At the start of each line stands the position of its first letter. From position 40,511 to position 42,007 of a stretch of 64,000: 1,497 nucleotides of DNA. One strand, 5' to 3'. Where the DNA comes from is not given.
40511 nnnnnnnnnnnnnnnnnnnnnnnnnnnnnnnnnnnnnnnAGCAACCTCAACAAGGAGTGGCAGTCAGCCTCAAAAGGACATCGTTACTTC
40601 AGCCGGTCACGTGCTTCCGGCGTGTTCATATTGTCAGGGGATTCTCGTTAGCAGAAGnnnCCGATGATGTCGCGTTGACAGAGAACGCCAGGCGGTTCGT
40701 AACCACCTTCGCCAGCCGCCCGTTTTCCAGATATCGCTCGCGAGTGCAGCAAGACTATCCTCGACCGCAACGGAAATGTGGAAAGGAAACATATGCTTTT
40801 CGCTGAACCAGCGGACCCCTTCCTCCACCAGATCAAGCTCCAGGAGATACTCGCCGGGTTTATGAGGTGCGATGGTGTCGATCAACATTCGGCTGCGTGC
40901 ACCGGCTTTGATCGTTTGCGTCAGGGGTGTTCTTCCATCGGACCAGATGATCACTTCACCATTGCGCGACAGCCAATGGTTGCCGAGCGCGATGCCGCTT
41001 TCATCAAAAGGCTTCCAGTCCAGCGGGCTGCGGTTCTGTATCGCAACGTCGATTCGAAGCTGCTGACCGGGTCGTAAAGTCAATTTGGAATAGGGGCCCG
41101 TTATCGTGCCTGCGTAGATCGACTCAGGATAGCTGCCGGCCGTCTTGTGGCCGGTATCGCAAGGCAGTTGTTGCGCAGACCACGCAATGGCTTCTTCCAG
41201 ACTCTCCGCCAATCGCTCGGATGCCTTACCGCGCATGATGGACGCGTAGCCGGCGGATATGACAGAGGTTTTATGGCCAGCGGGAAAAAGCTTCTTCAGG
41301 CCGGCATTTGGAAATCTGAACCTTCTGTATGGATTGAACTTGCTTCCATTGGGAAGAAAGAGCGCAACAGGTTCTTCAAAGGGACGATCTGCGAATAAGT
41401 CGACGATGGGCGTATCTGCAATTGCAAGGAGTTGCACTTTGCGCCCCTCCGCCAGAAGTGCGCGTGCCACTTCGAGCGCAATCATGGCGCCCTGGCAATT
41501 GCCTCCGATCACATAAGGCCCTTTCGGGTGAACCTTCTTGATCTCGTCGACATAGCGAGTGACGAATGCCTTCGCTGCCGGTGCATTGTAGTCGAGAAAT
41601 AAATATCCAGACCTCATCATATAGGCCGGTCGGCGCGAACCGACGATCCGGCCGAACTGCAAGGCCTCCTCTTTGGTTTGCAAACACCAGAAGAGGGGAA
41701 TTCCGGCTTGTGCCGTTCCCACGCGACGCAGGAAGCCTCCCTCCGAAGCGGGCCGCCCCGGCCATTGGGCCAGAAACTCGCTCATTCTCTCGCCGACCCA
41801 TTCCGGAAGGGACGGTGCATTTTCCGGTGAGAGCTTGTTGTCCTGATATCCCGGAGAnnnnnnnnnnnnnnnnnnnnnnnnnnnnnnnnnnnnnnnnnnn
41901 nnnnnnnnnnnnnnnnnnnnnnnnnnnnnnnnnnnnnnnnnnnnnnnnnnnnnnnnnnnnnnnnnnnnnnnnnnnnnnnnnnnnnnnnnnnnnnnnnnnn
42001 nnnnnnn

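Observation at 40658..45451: Translationally coupled operon: Tat-exported GH3 hydrolase, DUF218 protein, and NRPS-like A-T-TE protein with extra C-terminal domain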

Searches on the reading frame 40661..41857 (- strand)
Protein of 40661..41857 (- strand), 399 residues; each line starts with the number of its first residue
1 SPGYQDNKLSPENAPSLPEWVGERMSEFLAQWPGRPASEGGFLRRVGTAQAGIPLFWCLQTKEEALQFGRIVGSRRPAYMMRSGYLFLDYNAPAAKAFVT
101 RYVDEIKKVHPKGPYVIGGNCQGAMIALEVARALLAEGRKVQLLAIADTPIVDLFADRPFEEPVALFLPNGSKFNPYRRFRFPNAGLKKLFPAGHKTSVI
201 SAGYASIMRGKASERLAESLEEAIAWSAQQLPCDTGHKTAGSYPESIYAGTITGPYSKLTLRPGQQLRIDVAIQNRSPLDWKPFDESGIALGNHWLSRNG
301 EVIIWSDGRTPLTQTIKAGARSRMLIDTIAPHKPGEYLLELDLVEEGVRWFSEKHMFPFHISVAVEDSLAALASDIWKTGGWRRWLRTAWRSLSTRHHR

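Call 27: search_protein_families(library=pfam, proteins=[window:40661-41857:-], max_evalue=10)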
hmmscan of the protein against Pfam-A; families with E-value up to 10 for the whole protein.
window:40661-41857:- (399 aa): 2 families
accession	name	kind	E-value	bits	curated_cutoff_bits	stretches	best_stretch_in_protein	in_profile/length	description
PF00975.26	Thioesterase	-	1.5e-11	45.4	26.4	1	95-150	48-103/226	Thioesterase domain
PF16158.11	N_BRCA1_IG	-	0.17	12.9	28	1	261-351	8-98/108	Ig-like domain from next to BRCA1 gene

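Call 28: search_solved_structures(query=window:40661-41857:-, max_evalue=1)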
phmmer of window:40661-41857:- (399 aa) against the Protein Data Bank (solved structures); distinct sequences matched with E-value up to 1: 21.
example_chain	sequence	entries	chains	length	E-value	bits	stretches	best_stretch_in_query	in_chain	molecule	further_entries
4zxh_A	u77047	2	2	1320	1.7e-06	30.5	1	82-150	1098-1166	ABBFA_003403 | Tyrocidine synthetase 3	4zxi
3ils_A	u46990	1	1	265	8.2e-06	28.2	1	97-157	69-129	Aflatoxin biosynthesis polyketide synthase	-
6ojc_A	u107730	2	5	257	2.5e-05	26.6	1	97-149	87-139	NocB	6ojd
8cg4_A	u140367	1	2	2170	0.00011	24.6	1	97-156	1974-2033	Norsolorinic acid synthase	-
1jmk_C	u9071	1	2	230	0.00023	23.4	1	97-149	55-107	Surfactin Synthetase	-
7dxo_A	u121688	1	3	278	0.00025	23.3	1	72-162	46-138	Non-ribosomal peptide synthetase 4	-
7crn_A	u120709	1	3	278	0.00033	22.9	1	72-162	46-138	Non-ribosomal peptide synthetase 4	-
2cb9_A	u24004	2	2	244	0.00042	22.6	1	98-172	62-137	FENGYCIN SYNTHETASE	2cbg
2vsq_A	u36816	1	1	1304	0.0035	19.6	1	98-149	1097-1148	SURFACTIN SYNTHETASE SUBUNIT 3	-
9f7b_A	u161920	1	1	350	0.0051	19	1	58-151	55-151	3-hydroxyacyl-[acyl-carrier-protein] dehydratase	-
3tjm_A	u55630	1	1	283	0.023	16.9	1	97-137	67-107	Fatty acid synthase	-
4z49_A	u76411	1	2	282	0.024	16.8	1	97-137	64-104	Fatty acid synthase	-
1xkt_A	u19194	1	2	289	0.024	16.8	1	97-137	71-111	fatty acid synthase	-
7mhd_A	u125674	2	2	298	0.025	16.7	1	97-137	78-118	Fatty acid synthase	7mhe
2px6_A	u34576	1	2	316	0.027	16.6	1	97-137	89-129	Thioesterase domain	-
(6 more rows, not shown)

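Call 48: predict_structure(alignment_id=A2)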
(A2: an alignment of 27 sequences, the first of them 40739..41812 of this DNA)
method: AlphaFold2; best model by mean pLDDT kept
length: 358 residues; sequences in the alignment: 27
mean_pLDDT: 93.5   pTM: 0.89
mean pLDDT of the five models: 93.5, 92.9, 92.3, 90.7, 89.7
residues with pLDDT >= 90: 316; 70-90: 29; 50-70: 13; < 50: 0
segments of 3 or more residues with pLDDT < 50: none
pLDDT, mean of each block of 10 residues (from residue 1): 94 94 95 96 96 97 95 91 97 97 97 98 97 95 91 96 92 91 96 95 98 81 70 96 95 97 96 95 92 94 98 96 97 93 97 66
secondary structure, 60 per line:
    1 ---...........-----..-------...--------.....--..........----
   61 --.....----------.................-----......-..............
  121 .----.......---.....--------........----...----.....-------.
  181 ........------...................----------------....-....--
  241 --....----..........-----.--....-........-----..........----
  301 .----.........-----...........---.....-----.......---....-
elements in order: H4-14 E29-31 E40-44 H47-56 E63-67 H78-94 E100-105 H107-121 E126-132 H136-140 E149-156 H168-172 E180-188 H195-213 H230-233 E235-238 E243-246 E251-260 H269-272 E274-281 E287-296 E306-314 E320-330 E344-350 H354-357

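Call 50: fold_search(model_id=the predicted structure, library=pdb)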
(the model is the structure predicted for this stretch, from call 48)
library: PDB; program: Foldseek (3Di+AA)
matches with E <= 10: 1977; with E <= 0.001: 186
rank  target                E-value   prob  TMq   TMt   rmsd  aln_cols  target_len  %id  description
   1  6ojc                  6.5e-08  1.00  0.41  0.64   5.6       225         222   16  A high-resolution crystal structure of NocB thioesterase domain from Nocardicin cluster (released 2019-09-11)
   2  4zod_A                6.5e-08  1.00  0.25  0.15  17.1       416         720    9  Crystal Structure of beta-glucosidase from Listeria innocua in complex with glucose (released 2016-05-18)
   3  3u4a_A                8.2e-08  1.00  0.25  0.16  15.6       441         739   10  From soil to structure: a novel dimeric family 3-beta-glucosidase isolated from compost using metagenomic analysis (released 2013-04-10)
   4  6ojd_A                1.6e-07  1.00  0.40  0.60   5.6       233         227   15  A high-resolution crystal structure of covalent complex of NocB thioesterase domain with fluorophosphonate nocardicin  (released 2019-09-11)
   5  8q0t_B                2.5e-07  1.00  0.40  0.52   7.2       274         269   13  Identification and optimisation of novel inhibitors of the Polyketide synthetase 13 thioesterase domain with antituber (released 2023-11-22)
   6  4ole_B                2.5e-07  1.00  0.22  0.57   6.5       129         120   18  Crystal structure of a neighbor of BRCA1 gene 1 (NBR1) from Homo sapiens at 2.52 A resolution (released 2014-02-19)
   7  4zxh                  2.9e-07  1.00  0.39  0.12   6.2       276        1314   15  Crystal Structure of holo-AB3403 a four domain nonribosomal peptide synthetase from Acinetobacter Baumanii (released 2015-12-30)
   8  5v3x_B                3.4e-07  1.00  0.39  0.50   7.9       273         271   13  Crystal Structure of Mtb Pks13 Thioesterase domain in complex with inhibitor TAM1 (released 2017-07-05)
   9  6ojd_C                4.1e-07  1.00  0.39  0.60   5.5       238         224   15  A high-resolution crystal structure of covalent complex of NocB thioesterase domain with fluorophosphonate nocardicin  (released 2019-09-11)
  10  6fvi                  4.3e-07  1.00  0.20  0.43   7.2       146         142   14  ASH / PapD-like domain of human CEP192 (PapD-like domain 7) (released 2019-03-20)
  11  2cb9                  4.6e-07  1.00  0.37  0.61   7.0       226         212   14  Crystal structure of the thioesterase domain of the fengycin biosynthesis cluster (released 2007-03-06)
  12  8xrt_B                4.6e-07  0.99  0.23  0.14  17.0       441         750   10  The crystal structure of a GH3 enzyme CcBgl3B (released 2024-04-10)
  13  5v40_A                5.2e-07  1.00  0.39  0.50   8.5       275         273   13  Crystal Structure of Mtb Pks13 Thioesterase domain in complex with inhibitor TAM6 (released 2017-07-05)
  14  9cel_B                5.2e-07  1.00  0.38  0.52   8.4       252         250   18  Juvenimicin Thioesterase (released 2024-09-18)
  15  7dxo_A                5.5e-07  1.00  0.40  0.53   8.3       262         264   14  The mutant of bifunctional thioesterase catalyzing epimerization and cyclization (released 2022-01-26)
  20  4ole_A                6.6e-07  1.00  0.21  0.54   6.7       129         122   19  Crystal structure of a neighbor of BRCA1 gene 1 (NBR1) from Homo sapiens at 2.52 A resolution (released 2014-02-19)
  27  4ole_C                1.0e-06  1.00  0.22  0.58   6.2       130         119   16  Crystal structure of a neighbor of BRCA1 gene 1 (NBR1) from Homo sapiens at 2.52 A resolution (released 2014-02-19)
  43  8dl0_C                1.9e-06  0.99  0.23  0.21  20.2       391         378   11  CryoEM structure of the nucleotide-free and open channel A.aeolicus WzmWzt transporter (released 2022-09-21)
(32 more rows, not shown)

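Call 72: search_dna_similar(query=window:40739-41812:-, collection=plasmids, mode=protein, max_rows=10, max_evalue=0.001)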
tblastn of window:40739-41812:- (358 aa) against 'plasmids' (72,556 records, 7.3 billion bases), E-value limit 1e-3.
Records with a match: 104; places in all: 108; records where one place covers at least 80% of the query: 1.
Best place of each record, by identity: <60% 104.
By first word of the organism name: Bacillus 29; Ralstonia 17; Paracoccus 5; Nostoc 4; Planktothrix 4; Burkholderia 4; Leptolyngbya 4; Caballeronia 3; Aminobacter 3; Rhizobium 3; and 25 more.
By predicted mobility (MOB-suite, as given by PLSDB): non-mobilizable 94; mobilizable 6; conjugative 4.
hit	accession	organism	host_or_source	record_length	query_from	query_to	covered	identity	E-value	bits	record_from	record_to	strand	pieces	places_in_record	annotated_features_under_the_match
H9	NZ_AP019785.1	Methylomagnum ishizawai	-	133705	6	358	99%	29.4%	1e-34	142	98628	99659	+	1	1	non-ribosomal peptide synthetase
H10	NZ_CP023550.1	Rhodobacter sp. CZR27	cell culture,paddy soil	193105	8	196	53%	31.8%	9e-22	103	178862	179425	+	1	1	non-ribosomal peptide synthetase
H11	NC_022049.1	Paracoccus aminophilus JCM 7686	-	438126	9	189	51%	29.0%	1e-18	95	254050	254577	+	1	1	amino acid adenylation domain-containing protein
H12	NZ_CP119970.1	Gloeocapsopsis dulcis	Dried cell culture,Desert, underside of ...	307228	12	175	46%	28.5%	2e-9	67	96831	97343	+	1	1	non-ribosomal peptide synthetase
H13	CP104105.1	Phaeobacter sp. G2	cell culture,Emiliania huxleyi RCC1216 ...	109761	10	191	51%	25.1%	5e-8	62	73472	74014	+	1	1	hypothetical protein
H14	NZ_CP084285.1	Caballeronia zhejiangensis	Anasa tristis,Cell culture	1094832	37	184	41%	30.2%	9e-7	59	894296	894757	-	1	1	none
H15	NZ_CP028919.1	Gemmobacter aquarius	Whole organism,fresh water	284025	39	176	39%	30.9%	1e-9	67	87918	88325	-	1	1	AMP-binding protein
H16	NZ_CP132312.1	Shinella zoogloeoides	Homo sapiens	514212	32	166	38%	30.9%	4e-9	66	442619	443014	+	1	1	type I polyketide synthase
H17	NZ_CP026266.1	Aminobacter sp. MSH1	bacterial isolate,soil from courtyard ...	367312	32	166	38%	30.8%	3e-5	54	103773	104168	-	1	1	type I polyketide synthase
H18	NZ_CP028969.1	Aminobacter sp. MSH1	Soil,Dichlobenil-treated soil sampled ...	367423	32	166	38%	30.8%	3e-5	54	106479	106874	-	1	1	type I polyketide synthase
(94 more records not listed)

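Call 73: get_annotated_region(hit=H9, flank=9000)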
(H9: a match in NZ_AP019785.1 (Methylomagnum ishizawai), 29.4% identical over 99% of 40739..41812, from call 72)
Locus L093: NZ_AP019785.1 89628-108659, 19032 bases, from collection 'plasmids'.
description: Methylomagnum ishizawai strain RS11D-Pr plasmid pRS11DPr2, complete sequence
organism: Methylomagnum ishizawai (NCBI taxid 1760988)
taxonomy: Bacteria; Pseudomonadota; Gammaproteobacteria; Methylococcales; Methylococcaceae; Methylomagnum; Methylomagnum ishizawai
host: -; source: -; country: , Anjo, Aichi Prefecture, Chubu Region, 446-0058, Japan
typing (MOB-suite, as given by PLSDB): non-mobilizable
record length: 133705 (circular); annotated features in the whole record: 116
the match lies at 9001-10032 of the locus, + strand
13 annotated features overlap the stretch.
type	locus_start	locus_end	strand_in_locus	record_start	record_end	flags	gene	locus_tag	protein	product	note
CDS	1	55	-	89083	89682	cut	-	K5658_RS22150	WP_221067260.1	type IV toxin-antitoxin system AbiEi family antitoxin domain-containing protein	-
CDS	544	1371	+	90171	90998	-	-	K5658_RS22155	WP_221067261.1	IS5 family transposase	-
CDS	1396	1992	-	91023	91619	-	-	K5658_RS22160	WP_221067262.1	type 1 glutamine amidotransferase domain-containing protein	-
CDS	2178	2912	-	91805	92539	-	-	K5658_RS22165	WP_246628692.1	ISAzo13 family transposase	-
CDS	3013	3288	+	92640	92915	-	-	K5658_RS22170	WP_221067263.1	acyl carrier protein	GO:0006633 - fatty acid biosynthetic process [Evidence IEA]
CDS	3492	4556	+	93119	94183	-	-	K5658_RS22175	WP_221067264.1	TauD/TfdA family dioxygenase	-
CDS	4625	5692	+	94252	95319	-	-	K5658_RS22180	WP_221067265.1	hypothetical protein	-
CDS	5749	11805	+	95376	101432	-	-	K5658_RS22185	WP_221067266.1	non-ribosomal peptide synthetase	-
CDS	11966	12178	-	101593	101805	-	-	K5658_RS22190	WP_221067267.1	hypothetical protein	-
CDS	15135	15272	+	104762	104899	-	-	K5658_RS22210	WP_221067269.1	hypothetical protein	-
CDS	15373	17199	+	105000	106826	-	-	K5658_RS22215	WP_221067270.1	ABC transporter ATP-binding protein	-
CDS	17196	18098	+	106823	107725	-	-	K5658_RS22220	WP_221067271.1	glycosyltransferase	-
CDS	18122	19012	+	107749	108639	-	-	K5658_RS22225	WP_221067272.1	glycosyltransferase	-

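Call 74: search_protein_families(library=pfam, proteins=[L093:5749-11805:+, L093:4625-5692:+], max_evalue=0.001)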
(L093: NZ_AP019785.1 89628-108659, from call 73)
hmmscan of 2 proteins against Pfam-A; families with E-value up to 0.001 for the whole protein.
L093:5749-11805:+ (2018 aa): 21 families
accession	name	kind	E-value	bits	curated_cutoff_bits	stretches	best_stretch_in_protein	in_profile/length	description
PF00501.34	AMP-binding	-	1.4e-80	271.4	29.9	1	480-830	1-384/384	AMP-binding enzyme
PF00668.25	Condensation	-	4.3e-74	250.3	30.6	1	22-460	5-455/456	Condensation domain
PF00515.34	TPR_1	-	3.9e-16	58.6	27.8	0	1932-1957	4-29/34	Tetratricopeptide repeat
PF00550.31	PP-binding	-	5.3e-16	59.1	20.8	1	993-1057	2-67/67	Phosphopantetheine attachment site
PF07719.23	TPR_2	-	7.1e-16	57.4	27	0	1728-1755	7-34/34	Tetratricopeptide repeat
PF13469.12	Sulfotransfer_3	-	1.5e-14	55.3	27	1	1437-1632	1-213/216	Sulfotransferase family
PF13193.12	AMP-binding_C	-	1.3e-12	48.9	24.5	1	888-963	1-76/76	AMP-binding enzyme C-terminal domain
PF14559.12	TPR_19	-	3.2e-12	47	25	0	1810-1858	9-57/68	Tetratricopeptide repeat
PF13432.12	TPR_16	-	2.2e-10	41.2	32.7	1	1727-1785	2-60/65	Tetratricopeptide repeat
PF13181.12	TPR_8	-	4.2e-10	39.4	25.7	0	1757-1784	2-29/34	Tetratricopeptide repeat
PF00685.33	Sulfotransfer_1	-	1.1e-09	38.5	22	1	1539-1642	89-192/255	Sulfotransferase domain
PF13428.12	TPR_14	-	1.6e-09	37.9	23.5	1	1724-1763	3-42/44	Tetratricopeptide repeat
PF13424.12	TPR_12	-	2.1e-08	34.7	30.1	1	1728-1784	9-73/77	Tetratricopeptide repeat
PF13414.12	TPR_11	-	4.1e-08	33.2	26.8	0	1732-1770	4-42/42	TPR repeat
PF13371.12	TPR_9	-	5e-07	30.1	35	0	1971-1998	35-62/73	Tetratricopeptide repeat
PF00975.26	Thioesterase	-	0.00014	22.6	26.4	1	1157-1211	46-100/226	Thioesterase domain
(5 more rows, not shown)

L093:4625-5692:+ (355 aa): 1 family
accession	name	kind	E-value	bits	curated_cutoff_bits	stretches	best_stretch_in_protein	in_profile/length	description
PF04055.27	Radical_SAM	-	3e-06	27.9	29.5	1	37-116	3-89/166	Radical SAM superfamily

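Call 78: find_homologous_proteins(query=A2, max_evalue=0.00001)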
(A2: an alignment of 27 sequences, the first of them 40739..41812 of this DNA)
Query A2 (27 sequences) (358 aa, profile of the alignment): 39 proteins with E <= 0.00001 among 8000 candidates.
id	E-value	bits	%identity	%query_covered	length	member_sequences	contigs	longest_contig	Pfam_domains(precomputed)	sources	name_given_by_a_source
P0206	1.7e-129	450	38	98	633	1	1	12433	PF00550.32,PF00975.27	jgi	jgi:acyl carrier protein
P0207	1.9e-129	450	49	98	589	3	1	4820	PF00550.32,PF00975.27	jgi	-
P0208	2.2e-127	443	48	99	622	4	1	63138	PF00550.32,PF00975.27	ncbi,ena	-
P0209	2.8e-127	443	39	93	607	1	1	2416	PF00975.27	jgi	jgi:hypothetical protein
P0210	5.4e-127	442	39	96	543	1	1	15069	PF00975.27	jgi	jgi:hypothetical protein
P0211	5.8e-127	442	38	97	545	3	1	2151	PF00975.27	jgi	jgi:hypothetical protein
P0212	1.7e-126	440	41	91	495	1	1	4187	PF00975.27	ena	-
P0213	4.2e-125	436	38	97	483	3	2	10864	PF00550.32,PF00975.27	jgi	jgi:acyl carrier protein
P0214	2.1e-124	433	36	97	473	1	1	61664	PF00550.32,PF00975.27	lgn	-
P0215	2.8e-122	426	38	95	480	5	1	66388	PF00550.32,PF00975.27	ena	-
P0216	3.1e-120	420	36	95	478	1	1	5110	PF00550.32,PF00975.27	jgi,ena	-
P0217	8.9e-118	411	41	84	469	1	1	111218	PF00550.32,PF00975.27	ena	-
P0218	1.3e-101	358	39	85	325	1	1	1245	PF00975.27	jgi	jgi:hypothetical protein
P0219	2.5e-76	275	25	92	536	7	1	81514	PF00550.32,PF00975.27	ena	-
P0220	4.4e-73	264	31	38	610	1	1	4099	PF00550.32,PF00975.27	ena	-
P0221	2.0e-72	262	27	32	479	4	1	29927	PF00550.32,PF00975.27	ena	-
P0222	3.1e-70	255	24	97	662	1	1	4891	PF00550.32,PF00975.27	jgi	jgi:hypothetical protein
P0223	2.1e-68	249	25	92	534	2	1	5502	PF00550.32,PF00975.27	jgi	jgi:hypothetical protein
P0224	7.1e-62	228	27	82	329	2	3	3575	PF00975.27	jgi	-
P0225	6.9e-61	224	24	57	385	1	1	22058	PF00550.32,PF00975.27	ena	-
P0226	3.2e-59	219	23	82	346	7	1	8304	PF00975.27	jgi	jgi:hypothetical protein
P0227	1.0e-58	217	26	81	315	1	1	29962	PF00975.27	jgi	jgi:thioesterase domain-containing protein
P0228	1.4e-56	210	32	22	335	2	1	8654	PF00975.27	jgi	jgi:hypothetical protein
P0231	4.4e-41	159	29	36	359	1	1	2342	PF00550.32,PF00975.27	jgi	jgi:Thioesterase domain/Phosphopantetheine attachment site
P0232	1.5e-39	154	28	44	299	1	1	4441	PF00975.27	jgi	jgi:hypothetical protein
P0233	4.2e-37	146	30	33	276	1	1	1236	PF00975.27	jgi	jgi:hypothetical protein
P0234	6.5e-35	139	29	36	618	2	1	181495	PF00550.32,PF00501.35,PF00975.27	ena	-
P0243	1.1e-12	66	45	18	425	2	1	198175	PF00550.32,PF13193.13,PF00975.27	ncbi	ncbi:thioesterase domain-containing protein, partial [Planobispora takensis]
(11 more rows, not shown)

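Call 79: find_encoding_contigs(protein=P0208, flank=8000, max_places=1)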
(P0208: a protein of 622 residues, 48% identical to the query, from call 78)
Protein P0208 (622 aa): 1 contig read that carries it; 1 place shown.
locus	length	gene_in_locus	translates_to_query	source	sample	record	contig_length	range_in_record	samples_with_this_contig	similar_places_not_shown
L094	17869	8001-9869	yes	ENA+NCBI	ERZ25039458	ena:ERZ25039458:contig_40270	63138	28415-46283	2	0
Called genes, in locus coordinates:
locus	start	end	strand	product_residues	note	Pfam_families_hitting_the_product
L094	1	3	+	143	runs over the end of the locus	-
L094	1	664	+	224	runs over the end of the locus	PF04404:ERF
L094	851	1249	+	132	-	PF06147:DUF968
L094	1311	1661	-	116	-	PF06419:COG6_N (weak)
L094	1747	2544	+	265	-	PF13340:DUF4096, PF01609:DDE_Tnp_1, PF13586:DDE_Tnp_1_2 (weak)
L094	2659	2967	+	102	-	-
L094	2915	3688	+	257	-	-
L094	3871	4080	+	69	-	PF22483:Mu-transpos_C_2 (weak)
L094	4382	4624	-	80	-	-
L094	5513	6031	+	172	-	PF00933:Glyco_hydro_3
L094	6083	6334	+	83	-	-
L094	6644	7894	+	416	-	PF00501:AMP-binding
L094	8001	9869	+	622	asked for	PF00550:PP-binding, PF00975:Thioesterase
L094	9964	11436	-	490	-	PF13701:DDE_Tnp_1_4, PF01609:DDE_Tnp_1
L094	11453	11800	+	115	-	-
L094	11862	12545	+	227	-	PF01695:IstB_IS21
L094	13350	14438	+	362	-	PF01073:3Beta_HSD (weak), PF01370:Epimerase, PF02719:Polysacc_synt_2 (faint), PF04321:RmlD_sub_bind (weak), PF07993:NAD_binding_4 (weak), PF16363:GDP_Man_Dehyd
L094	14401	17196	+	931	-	PF13641:Glyco_tranf_2_3 (faint), PF00535:Glycos_transf_2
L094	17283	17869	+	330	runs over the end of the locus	PF00535:Glycos_transf_2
